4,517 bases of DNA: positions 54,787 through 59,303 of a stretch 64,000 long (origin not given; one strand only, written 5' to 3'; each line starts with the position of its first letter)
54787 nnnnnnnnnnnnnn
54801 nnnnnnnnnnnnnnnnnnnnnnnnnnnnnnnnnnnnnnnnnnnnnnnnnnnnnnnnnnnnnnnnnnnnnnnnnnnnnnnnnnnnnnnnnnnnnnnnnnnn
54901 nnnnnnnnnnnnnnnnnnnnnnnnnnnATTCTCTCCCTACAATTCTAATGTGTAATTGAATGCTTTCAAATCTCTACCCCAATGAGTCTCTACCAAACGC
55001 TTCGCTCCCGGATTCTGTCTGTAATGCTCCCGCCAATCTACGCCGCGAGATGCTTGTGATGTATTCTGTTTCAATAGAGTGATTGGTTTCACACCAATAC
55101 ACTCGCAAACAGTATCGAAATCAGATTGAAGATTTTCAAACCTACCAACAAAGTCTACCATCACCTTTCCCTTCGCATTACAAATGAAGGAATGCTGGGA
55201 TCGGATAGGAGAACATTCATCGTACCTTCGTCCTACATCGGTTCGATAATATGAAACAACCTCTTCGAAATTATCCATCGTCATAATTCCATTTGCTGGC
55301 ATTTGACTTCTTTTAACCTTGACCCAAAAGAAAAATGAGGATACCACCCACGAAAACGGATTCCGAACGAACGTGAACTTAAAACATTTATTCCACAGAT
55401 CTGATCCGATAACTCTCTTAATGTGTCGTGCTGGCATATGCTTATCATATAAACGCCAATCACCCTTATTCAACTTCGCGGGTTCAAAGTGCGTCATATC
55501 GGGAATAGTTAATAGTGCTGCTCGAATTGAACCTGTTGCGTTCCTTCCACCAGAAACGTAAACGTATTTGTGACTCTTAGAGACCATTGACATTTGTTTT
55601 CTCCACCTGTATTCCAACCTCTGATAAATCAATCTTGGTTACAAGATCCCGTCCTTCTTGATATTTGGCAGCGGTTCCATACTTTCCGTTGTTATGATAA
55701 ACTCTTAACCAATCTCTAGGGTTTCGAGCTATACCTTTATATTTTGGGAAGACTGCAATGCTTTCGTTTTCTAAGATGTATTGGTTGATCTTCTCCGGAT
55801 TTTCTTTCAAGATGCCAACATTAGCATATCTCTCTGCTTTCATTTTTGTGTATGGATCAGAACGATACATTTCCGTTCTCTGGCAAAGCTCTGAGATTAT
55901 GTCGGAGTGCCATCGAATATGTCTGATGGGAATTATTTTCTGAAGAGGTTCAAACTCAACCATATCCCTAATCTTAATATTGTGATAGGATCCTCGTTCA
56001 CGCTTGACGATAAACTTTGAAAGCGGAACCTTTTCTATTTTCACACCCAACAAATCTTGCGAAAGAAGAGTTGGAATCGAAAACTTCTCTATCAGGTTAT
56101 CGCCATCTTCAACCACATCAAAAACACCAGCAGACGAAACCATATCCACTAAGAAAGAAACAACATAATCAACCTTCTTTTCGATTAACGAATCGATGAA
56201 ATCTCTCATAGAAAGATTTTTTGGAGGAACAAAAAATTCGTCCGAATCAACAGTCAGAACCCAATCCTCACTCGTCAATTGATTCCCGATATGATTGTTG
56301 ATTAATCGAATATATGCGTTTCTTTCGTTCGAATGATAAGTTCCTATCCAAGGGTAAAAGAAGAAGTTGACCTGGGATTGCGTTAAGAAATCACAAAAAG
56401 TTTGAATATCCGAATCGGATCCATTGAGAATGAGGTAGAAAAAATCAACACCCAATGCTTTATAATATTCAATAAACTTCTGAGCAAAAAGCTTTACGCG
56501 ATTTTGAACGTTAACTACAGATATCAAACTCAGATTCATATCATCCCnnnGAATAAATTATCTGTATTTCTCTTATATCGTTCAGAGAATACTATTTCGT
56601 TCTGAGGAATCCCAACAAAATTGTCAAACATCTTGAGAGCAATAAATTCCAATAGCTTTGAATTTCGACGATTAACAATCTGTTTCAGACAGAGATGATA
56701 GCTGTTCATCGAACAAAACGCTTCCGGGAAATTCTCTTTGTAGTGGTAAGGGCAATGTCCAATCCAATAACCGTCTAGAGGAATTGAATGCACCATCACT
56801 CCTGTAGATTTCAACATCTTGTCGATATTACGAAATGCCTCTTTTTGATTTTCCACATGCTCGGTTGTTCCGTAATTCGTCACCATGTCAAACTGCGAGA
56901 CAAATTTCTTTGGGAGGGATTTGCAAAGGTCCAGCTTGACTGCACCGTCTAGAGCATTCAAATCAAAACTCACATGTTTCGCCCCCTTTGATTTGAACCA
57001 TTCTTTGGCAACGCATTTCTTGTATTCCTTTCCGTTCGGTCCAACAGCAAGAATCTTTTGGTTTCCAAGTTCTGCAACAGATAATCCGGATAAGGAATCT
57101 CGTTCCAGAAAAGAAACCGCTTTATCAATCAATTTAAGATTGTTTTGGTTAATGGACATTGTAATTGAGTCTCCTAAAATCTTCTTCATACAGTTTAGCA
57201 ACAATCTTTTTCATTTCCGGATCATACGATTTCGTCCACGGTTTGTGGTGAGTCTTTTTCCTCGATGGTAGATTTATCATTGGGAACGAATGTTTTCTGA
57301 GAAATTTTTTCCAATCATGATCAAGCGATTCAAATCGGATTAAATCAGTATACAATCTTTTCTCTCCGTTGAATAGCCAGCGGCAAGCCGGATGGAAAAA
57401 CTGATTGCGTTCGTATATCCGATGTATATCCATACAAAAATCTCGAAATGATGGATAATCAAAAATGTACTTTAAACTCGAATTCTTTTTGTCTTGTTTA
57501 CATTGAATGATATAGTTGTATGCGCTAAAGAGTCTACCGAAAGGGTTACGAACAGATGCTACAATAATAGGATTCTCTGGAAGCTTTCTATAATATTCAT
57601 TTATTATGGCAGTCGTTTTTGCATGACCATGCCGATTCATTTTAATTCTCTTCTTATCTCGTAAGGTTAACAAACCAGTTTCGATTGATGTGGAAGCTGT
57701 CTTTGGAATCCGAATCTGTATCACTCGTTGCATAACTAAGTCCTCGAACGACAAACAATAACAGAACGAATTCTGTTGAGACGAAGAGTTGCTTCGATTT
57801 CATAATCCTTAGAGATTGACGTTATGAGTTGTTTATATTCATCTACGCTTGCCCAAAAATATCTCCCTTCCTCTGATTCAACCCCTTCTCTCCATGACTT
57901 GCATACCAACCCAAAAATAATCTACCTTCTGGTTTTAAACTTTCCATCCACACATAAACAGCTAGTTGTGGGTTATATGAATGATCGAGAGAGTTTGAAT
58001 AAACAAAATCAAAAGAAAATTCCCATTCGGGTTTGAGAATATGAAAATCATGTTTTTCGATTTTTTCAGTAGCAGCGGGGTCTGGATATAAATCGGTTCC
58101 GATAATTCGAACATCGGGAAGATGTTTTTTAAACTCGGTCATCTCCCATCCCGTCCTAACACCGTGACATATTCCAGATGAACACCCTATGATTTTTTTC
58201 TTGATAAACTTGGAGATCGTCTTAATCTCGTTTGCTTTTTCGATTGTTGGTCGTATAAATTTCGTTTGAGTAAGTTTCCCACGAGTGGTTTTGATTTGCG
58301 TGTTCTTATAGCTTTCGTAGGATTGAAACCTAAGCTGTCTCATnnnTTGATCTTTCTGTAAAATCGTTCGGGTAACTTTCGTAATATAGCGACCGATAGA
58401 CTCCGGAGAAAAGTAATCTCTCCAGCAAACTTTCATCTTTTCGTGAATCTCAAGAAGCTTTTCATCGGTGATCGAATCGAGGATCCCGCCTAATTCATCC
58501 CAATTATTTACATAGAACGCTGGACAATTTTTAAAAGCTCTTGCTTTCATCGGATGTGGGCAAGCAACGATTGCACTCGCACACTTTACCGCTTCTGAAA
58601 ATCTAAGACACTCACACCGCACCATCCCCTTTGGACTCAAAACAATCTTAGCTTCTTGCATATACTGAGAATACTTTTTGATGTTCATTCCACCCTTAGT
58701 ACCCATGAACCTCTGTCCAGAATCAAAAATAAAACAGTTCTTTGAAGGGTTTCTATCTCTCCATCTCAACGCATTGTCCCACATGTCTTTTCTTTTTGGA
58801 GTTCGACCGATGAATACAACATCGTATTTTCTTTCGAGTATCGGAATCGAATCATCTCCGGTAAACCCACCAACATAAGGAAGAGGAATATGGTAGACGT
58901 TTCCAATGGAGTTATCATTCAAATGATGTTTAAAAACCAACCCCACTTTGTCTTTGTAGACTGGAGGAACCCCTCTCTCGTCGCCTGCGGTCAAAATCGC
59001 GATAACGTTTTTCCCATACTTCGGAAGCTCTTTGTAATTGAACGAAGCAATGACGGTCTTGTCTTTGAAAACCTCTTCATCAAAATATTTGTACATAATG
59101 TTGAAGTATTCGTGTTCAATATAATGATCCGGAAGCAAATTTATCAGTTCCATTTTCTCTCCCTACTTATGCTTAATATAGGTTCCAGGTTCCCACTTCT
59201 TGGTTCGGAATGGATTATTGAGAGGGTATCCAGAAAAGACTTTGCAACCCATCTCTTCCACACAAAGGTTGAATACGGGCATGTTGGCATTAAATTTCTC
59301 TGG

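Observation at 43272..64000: About 21 kb phage-encoded glycan assembly and tailoring island (glycosyltransferases, methyltransferases, sulfotransferases, radical SAM)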

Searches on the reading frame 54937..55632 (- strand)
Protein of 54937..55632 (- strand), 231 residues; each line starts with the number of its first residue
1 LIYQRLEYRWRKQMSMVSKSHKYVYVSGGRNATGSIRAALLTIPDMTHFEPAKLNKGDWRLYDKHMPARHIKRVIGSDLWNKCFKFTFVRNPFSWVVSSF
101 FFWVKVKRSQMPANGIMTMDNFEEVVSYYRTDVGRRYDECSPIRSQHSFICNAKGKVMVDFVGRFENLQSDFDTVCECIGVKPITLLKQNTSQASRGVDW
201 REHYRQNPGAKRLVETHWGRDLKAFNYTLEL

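Call 5: search_protein_families(library=pfam, max_evalue=0.01, proteins=[window:54940-55632:-])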
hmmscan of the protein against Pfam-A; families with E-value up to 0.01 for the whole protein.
window:54940-55632:- (231 aa): 1 family
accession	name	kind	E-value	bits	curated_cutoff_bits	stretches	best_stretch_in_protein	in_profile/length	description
PF03567.20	Sulfotransfer_2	-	3.7e-12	47.4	22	1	56-227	60-251/252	Sulfotransferase family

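Call 17: find_encoding_contigs(protein=window:54937-55632:-, flank=10000, max_places=6)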
Protein window:54937-55632:- (231 aa): no gene with exactly this product is on record in the collection.

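Call 39: search_dna_similar(query=window:54940-55590:-, collection=phages, mode=protein, max_rows=25, max_evalue=0.001)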
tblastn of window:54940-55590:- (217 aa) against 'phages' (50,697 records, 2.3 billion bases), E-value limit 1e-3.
Records with a match: 1; places in all: 1; records where one place covers at least 80% of the query: 1.
Best place of each record, by identity: <60% 1.
By first word of the organism name: Stenotrophomonas 1.
By host as written in the record: Stenotrophomonas maltophilia D1571 1.
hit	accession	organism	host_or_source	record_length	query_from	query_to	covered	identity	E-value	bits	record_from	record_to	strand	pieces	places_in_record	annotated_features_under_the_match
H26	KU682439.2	Stenotrophomonas phage vB_SmaS-DLP_6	Stenotrophomonas maltophilia D1571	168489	6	216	97%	25.8%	2e-5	51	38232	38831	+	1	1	sulfotransferase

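Call 41: get_annotated_region(hit=H26, flank=12000)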
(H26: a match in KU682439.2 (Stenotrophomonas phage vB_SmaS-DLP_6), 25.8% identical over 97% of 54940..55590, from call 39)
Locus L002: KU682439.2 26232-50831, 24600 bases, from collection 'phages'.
description: Stenotrophomonas phage vB_SmaS-DLP_6, complete genome.
organism: Stenotrophomonas phage vB_SmaS-DLP_6 (NCBI taxid 1651816)
taxonomy: Viruses; Duplodnaviria; Heunggongvirae; Uroviricota; Caudoviricetes
host: Stenotrophomonas maltophilia D1571; source: soil; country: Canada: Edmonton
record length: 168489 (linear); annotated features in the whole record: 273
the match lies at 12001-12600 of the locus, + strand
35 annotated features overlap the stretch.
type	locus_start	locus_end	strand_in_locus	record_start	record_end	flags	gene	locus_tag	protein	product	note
CDS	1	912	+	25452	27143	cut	-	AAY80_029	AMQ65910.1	hypothetical protein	-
CDS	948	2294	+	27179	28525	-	-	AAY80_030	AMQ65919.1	SNF2 DNA repair protein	-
CDS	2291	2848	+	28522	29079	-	-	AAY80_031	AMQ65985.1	peptide deformylase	-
CDS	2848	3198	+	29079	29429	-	-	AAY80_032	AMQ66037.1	hypothetical protein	-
CDS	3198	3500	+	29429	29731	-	-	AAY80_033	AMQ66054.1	hypothetical protein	-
CDS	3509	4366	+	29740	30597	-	-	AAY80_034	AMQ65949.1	hypothetical protein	-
CDS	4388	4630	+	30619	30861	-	-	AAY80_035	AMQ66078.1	dsDNA binding protein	DsbA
CDS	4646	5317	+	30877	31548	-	-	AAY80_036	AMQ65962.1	sliding clamp protein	-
CDS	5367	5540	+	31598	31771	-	-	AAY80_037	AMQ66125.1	hypothetical protein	-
CDS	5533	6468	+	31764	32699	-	-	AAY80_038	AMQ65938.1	sliding clamp loader subunit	-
CDS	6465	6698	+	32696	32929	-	-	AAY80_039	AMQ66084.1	hypothetical protein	-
CDS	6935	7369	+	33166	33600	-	-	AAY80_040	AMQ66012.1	clamp loader subunit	-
CDS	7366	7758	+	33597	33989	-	-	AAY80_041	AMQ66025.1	RegA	-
CDS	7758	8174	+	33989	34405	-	-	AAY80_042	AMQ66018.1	triphosphate pyrophosphohydrolase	-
CDS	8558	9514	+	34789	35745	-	-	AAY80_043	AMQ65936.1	hypothetical protein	-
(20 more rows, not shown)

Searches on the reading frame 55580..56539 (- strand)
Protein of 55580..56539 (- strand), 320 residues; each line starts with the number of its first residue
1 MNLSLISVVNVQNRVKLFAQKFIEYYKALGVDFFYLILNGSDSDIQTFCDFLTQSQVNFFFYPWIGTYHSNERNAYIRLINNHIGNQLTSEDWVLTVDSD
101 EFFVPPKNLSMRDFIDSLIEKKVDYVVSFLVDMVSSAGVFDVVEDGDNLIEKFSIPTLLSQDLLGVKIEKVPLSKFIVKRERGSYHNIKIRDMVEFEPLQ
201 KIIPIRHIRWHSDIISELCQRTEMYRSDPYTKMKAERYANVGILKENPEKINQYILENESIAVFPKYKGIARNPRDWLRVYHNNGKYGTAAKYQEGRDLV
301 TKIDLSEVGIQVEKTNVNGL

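Call 5: search_protein_families(library=pfam, max_evalue=0.01, proteins=[window:55580-56539:-])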
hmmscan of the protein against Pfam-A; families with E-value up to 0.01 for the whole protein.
window:55580-56539:- (320 aa): 2 families
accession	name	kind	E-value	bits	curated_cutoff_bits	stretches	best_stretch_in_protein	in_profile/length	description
PF13704.12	Glyco_tranf_2_4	-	9.4e-11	42.5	27.5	1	20-107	8-88/98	Glycosyl transferase family 2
PF01697.33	Glyco_transf_92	-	9.6e-08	32.4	23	1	21-126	22-134/249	Glycosyltransferase family 92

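Call 14: find_related_loci(query=window:55580-56539:-, collection=viral_contigs, flank=10000)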
Query window:55580-56539:- (320 aa) in viral_contigs; peptide patterns used: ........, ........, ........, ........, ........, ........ (x = any residue, [..] = any of these).
43 stretches matched a pattern, but none encodes a relative of the query by tblastn (E <= 1e-3).

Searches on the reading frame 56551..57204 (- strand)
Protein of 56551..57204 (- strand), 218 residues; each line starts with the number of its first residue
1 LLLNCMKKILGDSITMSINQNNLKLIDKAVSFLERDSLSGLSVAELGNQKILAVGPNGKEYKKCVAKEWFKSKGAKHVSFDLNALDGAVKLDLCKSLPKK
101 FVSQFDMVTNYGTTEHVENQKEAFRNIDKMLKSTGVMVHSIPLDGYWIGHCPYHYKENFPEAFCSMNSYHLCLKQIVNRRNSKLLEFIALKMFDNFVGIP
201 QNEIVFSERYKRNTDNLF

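Call 5: search_protein_families(library=pfam, max_evalue=0.01, proteins=[window:56551-57204:-])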
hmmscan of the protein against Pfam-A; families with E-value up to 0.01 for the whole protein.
window:56551-57204:- (218 aa): 4 families
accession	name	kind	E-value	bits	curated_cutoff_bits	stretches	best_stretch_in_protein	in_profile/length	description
PF13489.12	Methyltransf_23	-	2.7e-05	24.4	27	1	74-144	80-121/164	Methyltransferase domain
PF08241.18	Methyltransf_11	-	9.1e-05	23.5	21.2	1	103-138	59-94/95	Methyltransferase domain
PF08242.18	Methyltransf_12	-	0.0004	21.5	30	1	90-136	55-97/98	Methyltransferase domain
PF13847.12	Methyltransf_31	-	0.0013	18.9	27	1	95-170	65-129/145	Methyltransferase domain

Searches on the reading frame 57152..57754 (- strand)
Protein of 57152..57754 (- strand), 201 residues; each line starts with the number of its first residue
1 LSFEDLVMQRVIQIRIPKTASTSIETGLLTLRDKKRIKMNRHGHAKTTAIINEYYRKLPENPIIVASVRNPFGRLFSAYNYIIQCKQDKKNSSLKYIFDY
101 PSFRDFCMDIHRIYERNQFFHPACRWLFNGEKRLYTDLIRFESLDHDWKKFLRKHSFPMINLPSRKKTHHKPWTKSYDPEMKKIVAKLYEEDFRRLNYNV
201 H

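Call 5: search_protein_families(library=pfam, max_evalue=0.01, proteins=[window:57152-57754:-])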
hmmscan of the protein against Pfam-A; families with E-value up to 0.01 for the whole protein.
window:57152-57754:- (201 aa): 1 family
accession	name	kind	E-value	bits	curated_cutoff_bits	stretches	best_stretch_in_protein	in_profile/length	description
PF03567.20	Sulfotransfer_2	-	1.8e-10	41.8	22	1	11-199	11-252/252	Sulfotransferase family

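Call 40: search_dna_similar(query=window:57152-57733:-, collection=phages, mode=protein, max_rows=25, max_evalue=0.001)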
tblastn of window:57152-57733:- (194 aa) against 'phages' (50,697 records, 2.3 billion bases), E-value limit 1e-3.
No match.

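Call 103: search_solved_structures(query=A4, max_evalue=1)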
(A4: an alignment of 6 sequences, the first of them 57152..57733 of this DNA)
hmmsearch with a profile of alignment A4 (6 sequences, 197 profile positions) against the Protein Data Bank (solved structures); distinct sequences matched with E-value up to 1: 16.
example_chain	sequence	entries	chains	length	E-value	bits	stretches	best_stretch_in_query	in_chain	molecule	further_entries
4ifb_A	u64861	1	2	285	0.019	18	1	55-168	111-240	Bile salt sulfotransferase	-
2qp3_A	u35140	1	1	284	0.022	17.8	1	55-173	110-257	Bile salt sulfotransferase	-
5x2b_C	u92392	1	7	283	0.023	17.7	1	7-80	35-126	Sulfotransferase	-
5x2b_D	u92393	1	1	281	0.023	17.7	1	7-80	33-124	Sulfotransferase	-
5x2b_F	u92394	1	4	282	0.024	17.7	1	7-80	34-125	Sulfotransferase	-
1j99_A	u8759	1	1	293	0.033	17.2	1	55-173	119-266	ALCOHOL SULFOTRANSFERASE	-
3f3y_A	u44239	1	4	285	0.037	17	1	55-173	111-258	Bile salt sulfotransferase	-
1ov4_A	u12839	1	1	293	0.038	17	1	55-173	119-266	Alcohol sulfotransferase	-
1efh_A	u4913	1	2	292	0.041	16.9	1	55-175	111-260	HYDROXYSTEROID SULFOTRANSFERASE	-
2qp4_A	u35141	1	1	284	0.12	15.4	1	55-173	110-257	Bile salt sulfotransferase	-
7d1x_A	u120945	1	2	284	0.16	15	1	56-151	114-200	Sulfotransferase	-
7eov_A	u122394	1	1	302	0.19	14.7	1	56-151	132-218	cytosolic sulfotransferase SULT2A8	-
3rnl_A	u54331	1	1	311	0.26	14.3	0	55-107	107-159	Sulfotransferase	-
3bd9_A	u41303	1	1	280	0.27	14.2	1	6-91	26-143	Heparan sulfate glucosamine 3-O-sulfotransferase 5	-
3f5f_A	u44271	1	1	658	0.27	14.2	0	7-90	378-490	Maltose-binding periplasmic protein, Heparan sulfate 2-O-sulfotransferase 1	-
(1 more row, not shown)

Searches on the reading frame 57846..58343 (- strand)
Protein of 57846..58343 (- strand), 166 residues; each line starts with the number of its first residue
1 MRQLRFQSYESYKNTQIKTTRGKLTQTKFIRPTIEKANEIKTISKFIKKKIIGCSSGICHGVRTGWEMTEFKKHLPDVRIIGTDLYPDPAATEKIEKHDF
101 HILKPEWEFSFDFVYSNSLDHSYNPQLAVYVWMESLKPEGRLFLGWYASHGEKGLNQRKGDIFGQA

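Call 5: search_protein_families(library=pfam, max_evalue=0.01, proteins=[window:57846-58343:-])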
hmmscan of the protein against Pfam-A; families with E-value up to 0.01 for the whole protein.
window:57846-58343:- (166 aa): 2 families
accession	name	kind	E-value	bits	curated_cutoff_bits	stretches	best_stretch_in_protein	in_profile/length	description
PF08242.18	Methyltransf_12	-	0.0057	17.8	30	0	61-142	4-98/98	Methyltransferase domain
PF08241.18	Methyltransf_11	-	0.0059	17.7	21.2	0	61-144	4-95/95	Methyltransferase domain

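Call 21: search_protein_families(library=phrogs, max_evalue=0.01, proteins=[window:57846-58343:-])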
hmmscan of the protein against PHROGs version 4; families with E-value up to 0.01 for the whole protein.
window:57846-58343:- (166 aa): 0 families

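Call 22: search_protein_families(library=ncbifam, max_evalue=0.01, proteins=[window:57846-58343:-])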
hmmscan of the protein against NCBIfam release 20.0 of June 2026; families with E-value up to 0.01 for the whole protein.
window:57846-58343:- (166 aa): 0 families

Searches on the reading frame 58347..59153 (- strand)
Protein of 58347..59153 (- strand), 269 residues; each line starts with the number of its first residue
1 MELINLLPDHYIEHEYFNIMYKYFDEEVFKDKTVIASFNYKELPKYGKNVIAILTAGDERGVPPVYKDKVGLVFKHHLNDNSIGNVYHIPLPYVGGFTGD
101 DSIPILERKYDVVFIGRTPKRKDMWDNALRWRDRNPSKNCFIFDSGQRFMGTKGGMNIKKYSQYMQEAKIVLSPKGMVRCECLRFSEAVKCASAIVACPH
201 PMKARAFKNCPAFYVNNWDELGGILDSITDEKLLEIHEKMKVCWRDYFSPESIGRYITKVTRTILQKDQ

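Call 5: search_protein_families(library=pfam, max_evalue=0.01, proteins=[window:58347-59153:-])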
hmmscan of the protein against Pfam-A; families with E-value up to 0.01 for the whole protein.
window:58347-59153:- (269 aa): 1 family
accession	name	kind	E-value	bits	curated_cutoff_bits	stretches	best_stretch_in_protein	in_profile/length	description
PF24785.1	RXYLT1_C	-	2.5e-06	27.5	27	1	133-250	43-172/187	RXYLT1 C-terminal domain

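Call 21: search_protein_families(library=phrogs, max_evalue=0.01, proteins=[window:58347-59153:-])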
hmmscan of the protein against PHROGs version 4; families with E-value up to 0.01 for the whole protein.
window:58347-59153:- (269 aa): 0 families

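Call 22: search_protein_families(library=ncbifam, max_evalue=0.01, proteins=[window:58347-59153:-])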
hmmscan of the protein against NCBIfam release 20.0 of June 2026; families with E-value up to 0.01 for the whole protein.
window:58347-59153:- (269 aa): 0 families

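Call 114: search_dna_similar(query=window:58347-59153:-, collection=phages, mode=protein, max_rows=12, max_evalue=0.00001)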
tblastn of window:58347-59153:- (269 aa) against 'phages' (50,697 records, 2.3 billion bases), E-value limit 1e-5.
No match.
